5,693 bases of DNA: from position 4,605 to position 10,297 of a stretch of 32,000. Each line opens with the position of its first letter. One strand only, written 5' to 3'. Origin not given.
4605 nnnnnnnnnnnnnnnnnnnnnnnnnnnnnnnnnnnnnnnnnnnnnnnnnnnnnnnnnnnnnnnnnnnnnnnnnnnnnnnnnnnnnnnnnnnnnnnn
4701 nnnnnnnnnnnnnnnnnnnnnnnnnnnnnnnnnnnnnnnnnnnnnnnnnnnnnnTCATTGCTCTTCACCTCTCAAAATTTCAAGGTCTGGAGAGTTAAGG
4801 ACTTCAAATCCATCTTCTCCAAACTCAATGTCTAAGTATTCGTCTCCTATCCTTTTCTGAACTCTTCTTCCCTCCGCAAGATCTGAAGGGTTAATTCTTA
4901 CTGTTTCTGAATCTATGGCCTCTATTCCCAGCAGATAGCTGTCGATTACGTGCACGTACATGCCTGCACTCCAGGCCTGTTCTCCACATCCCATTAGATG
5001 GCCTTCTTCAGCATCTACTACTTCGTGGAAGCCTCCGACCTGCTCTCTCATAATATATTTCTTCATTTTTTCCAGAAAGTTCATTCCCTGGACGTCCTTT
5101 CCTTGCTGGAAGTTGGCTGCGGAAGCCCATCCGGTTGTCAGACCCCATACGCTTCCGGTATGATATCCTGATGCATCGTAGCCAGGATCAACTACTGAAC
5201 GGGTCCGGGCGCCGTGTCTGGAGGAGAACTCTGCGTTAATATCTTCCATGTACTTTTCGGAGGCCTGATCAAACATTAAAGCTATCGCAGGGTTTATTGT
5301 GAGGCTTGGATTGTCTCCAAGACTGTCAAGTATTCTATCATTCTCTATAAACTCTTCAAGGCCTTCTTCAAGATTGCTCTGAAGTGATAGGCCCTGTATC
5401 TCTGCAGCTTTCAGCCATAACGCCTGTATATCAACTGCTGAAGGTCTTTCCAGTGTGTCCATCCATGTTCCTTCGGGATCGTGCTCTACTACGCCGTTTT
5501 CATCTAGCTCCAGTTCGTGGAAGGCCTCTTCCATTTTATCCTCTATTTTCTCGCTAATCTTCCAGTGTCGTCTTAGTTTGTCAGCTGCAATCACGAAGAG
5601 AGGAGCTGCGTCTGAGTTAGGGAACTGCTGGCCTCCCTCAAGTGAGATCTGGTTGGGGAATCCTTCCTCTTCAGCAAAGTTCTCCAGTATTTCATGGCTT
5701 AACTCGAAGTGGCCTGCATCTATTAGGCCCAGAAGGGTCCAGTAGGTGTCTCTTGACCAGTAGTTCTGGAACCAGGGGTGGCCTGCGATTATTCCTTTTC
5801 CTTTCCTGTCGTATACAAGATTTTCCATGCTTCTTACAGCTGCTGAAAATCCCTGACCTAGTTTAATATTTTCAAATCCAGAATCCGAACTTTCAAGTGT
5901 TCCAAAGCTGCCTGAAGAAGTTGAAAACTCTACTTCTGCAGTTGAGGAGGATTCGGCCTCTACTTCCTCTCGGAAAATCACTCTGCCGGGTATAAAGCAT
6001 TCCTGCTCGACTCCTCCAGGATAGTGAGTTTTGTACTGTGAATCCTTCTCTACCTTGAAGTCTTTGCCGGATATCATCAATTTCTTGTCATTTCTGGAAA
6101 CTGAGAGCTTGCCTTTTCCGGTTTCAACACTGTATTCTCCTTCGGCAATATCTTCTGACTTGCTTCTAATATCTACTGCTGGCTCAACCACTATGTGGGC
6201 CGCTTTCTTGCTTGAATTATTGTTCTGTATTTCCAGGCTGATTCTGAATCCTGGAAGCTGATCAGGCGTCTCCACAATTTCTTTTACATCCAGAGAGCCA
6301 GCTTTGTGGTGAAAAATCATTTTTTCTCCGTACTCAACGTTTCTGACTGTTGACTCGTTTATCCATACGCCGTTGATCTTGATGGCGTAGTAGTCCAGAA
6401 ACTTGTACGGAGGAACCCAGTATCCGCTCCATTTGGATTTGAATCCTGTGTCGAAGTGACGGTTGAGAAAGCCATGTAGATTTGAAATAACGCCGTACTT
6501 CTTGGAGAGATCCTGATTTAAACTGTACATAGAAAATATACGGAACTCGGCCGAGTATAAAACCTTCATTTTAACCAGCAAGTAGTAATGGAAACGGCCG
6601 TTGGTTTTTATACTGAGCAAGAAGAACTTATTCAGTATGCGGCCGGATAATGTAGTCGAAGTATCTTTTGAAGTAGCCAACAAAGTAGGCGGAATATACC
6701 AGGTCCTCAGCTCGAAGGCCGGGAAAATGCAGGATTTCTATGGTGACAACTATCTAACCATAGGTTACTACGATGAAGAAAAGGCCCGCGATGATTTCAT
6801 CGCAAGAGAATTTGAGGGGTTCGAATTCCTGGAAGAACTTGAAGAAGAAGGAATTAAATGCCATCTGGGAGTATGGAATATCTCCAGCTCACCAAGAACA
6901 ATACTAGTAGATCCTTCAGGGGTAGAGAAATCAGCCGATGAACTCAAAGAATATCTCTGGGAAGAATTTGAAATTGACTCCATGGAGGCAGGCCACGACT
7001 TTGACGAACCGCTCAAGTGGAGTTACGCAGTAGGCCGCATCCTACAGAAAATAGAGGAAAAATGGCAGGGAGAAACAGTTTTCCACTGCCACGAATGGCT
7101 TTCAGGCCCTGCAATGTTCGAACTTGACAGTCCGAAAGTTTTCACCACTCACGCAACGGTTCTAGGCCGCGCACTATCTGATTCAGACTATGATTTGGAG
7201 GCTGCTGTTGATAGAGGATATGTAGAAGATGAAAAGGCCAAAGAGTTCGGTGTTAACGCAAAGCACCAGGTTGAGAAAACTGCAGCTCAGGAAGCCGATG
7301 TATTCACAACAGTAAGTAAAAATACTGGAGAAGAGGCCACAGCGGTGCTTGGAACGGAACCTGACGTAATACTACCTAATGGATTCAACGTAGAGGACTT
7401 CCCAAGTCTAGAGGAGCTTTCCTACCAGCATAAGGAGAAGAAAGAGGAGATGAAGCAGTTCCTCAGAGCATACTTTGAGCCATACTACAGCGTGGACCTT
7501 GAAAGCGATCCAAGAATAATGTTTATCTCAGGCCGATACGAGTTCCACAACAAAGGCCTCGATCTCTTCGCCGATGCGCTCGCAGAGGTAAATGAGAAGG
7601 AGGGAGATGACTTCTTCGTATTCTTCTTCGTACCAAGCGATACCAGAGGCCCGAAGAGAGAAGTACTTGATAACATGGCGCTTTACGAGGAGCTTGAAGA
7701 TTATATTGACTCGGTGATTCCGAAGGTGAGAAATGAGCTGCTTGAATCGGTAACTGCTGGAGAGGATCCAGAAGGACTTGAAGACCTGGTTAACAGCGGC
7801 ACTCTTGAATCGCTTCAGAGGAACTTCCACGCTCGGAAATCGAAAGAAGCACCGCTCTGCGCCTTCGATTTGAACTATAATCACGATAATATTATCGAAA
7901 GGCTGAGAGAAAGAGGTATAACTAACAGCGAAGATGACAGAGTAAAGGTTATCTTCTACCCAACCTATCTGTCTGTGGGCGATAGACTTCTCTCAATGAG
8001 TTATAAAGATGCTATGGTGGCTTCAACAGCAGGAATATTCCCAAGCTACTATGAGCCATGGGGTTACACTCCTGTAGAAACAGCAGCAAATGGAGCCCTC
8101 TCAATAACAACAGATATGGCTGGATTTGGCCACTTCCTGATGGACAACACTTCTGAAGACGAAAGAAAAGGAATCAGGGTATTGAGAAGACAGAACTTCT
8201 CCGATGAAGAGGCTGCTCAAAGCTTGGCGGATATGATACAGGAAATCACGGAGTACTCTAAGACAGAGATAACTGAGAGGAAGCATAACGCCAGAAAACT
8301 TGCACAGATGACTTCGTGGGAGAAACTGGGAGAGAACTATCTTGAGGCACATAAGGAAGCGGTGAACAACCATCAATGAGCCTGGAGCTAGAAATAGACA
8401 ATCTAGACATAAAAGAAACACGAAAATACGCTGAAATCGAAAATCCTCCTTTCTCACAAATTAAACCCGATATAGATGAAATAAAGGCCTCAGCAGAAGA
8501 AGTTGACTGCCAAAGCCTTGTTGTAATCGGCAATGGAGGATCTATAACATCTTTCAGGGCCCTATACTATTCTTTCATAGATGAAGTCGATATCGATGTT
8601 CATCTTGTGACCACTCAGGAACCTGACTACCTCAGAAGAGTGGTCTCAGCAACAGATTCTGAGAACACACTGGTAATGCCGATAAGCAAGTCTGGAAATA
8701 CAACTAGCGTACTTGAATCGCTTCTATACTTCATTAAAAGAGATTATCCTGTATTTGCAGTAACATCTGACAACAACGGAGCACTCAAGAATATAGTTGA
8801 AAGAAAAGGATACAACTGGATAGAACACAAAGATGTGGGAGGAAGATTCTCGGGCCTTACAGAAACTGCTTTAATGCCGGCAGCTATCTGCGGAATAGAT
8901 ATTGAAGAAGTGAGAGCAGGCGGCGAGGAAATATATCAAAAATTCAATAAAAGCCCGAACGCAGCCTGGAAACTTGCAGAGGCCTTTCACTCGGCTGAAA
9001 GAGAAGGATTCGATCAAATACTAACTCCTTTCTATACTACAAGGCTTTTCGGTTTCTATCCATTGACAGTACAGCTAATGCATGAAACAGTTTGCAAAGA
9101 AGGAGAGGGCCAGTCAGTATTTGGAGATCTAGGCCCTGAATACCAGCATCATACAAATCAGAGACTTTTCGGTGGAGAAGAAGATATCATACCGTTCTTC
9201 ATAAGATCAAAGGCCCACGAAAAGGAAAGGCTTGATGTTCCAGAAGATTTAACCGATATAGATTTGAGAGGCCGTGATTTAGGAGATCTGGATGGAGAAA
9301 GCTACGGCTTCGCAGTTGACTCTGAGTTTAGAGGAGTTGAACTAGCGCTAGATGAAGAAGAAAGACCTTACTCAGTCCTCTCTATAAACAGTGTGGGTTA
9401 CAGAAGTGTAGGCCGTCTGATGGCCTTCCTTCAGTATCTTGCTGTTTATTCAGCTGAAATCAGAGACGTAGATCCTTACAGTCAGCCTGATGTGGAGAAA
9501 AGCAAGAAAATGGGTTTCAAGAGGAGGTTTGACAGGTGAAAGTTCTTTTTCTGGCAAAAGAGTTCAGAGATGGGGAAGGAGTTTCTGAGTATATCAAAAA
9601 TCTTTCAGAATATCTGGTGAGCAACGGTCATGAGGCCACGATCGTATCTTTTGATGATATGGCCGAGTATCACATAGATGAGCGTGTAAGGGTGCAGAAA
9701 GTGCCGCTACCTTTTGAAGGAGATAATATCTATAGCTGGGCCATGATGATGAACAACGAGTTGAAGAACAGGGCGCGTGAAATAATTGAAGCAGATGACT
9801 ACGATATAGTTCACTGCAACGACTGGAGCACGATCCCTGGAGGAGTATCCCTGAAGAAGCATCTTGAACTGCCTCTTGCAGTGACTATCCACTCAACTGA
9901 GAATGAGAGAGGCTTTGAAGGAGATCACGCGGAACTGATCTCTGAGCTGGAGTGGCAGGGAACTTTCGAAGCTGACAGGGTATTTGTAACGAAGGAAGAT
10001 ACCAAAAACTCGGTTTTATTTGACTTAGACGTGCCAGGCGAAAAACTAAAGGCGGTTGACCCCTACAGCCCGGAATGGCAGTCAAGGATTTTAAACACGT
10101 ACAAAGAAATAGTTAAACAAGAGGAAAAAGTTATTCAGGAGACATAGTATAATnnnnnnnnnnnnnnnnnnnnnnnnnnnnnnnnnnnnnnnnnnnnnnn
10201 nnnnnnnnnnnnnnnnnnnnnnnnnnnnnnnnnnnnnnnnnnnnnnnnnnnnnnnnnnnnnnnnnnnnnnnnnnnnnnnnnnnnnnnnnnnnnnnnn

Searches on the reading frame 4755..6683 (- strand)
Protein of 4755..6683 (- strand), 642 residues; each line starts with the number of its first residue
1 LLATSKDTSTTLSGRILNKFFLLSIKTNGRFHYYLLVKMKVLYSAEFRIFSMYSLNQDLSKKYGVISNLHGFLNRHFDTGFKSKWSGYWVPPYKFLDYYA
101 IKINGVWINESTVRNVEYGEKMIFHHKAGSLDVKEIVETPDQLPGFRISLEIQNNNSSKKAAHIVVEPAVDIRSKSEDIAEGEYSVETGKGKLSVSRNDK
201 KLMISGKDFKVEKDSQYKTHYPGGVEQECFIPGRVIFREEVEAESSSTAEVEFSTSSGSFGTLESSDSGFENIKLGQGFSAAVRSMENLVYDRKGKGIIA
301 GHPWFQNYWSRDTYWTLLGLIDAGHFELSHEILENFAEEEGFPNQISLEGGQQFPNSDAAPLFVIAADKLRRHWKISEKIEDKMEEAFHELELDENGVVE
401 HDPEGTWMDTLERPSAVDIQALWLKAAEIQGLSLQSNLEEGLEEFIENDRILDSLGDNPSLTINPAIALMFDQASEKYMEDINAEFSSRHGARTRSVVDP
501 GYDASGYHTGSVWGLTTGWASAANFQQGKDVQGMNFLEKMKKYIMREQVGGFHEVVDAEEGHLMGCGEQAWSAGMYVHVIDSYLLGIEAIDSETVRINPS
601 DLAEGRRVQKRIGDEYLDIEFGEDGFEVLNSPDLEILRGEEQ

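Call 41: search_protein_families(library=pfam, proteins=[window:4755-6683:-], max_evalue=0.001)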
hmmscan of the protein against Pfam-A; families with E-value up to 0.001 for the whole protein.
window:4755-6683:- (642 aa): 1 family
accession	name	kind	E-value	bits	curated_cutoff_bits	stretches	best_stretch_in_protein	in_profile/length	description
PF06202.20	GDE_C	-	1.4e-16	60.9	21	2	292-481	12-201/367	Amylo-alpha-1,6-glucosidase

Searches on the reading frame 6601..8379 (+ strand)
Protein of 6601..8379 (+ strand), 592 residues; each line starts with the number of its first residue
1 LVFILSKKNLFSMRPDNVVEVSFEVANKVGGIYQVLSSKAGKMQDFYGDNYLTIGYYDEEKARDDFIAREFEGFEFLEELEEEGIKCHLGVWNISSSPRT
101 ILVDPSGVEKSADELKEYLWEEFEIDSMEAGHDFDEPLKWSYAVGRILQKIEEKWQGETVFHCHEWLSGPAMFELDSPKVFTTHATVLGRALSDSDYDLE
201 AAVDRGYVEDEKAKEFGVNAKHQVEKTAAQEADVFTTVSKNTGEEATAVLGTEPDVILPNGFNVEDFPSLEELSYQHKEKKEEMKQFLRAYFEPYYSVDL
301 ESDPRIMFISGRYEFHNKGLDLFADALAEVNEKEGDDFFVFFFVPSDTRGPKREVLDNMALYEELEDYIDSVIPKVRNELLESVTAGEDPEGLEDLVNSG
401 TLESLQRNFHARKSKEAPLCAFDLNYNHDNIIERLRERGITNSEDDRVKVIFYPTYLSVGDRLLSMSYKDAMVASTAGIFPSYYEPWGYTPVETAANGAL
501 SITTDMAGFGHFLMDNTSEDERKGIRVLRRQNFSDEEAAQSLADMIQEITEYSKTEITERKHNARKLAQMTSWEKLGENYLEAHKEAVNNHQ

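Call 41: search_protein_families(library=pfam, proteins=[window:6601-8379:+], max_evalue=0.001)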
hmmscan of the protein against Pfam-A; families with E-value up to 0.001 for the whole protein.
window:6601-8379:+ (592 aa): 6 families
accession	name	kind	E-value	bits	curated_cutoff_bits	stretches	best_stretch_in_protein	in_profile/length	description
PF05693.19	Glycogen_syn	-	7.9e-116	388.6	27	1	20-589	1-584/639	Glycogen synthase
PF00534.26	Glycos_transf_1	-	1.2e-07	31.9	26.4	0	475-543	93-153/172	Glycosyl transferases group 1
PF08323.17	Glyco_transf_5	-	1.7e-07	31.7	22.7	1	20-246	4-224/239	Starch synthase catalytic domain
PF20706.3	GT4-conflict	-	1.4e-06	28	26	0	469-575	276-380/385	Family 4 Glycosyltransferase in conflict systems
PF13692.12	Glyco_trans_1_4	-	9.8e-06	26.3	27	0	470-524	72-121/142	Glycosyl transferases group 1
PF13439.12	Glyco_transf_4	-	4.6e-05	23.9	28.5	1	136-265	52-169/170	Glycosyltransferase Family 4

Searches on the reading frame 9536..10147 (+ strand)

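Call 41: search_protein_families(library=pfam, proteins=[window:9536-10147:+], max_evalue=0.001)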
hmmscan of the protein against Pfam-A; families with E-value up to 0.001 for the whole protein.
window:9536-10147:+ (203 aa): 3 families
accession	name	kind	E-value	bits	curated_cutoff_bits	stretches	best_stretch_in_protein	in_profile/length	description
PF13439.12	Glyco_transf_4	-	3.3e-18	66.7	28.5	1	15-172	3-160/170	Glycosyltransferase Family 4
PF13579.12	Glyco_trans_4_4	-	1.7e-14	54.9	29.7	1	15-172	2-153/158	Glycosyl transferase 4-like domain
PF08323.17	Glyco_transf_5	-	8.7e-10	39.1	22.7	1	84-142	122-188/239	Starch synthase catalytic domain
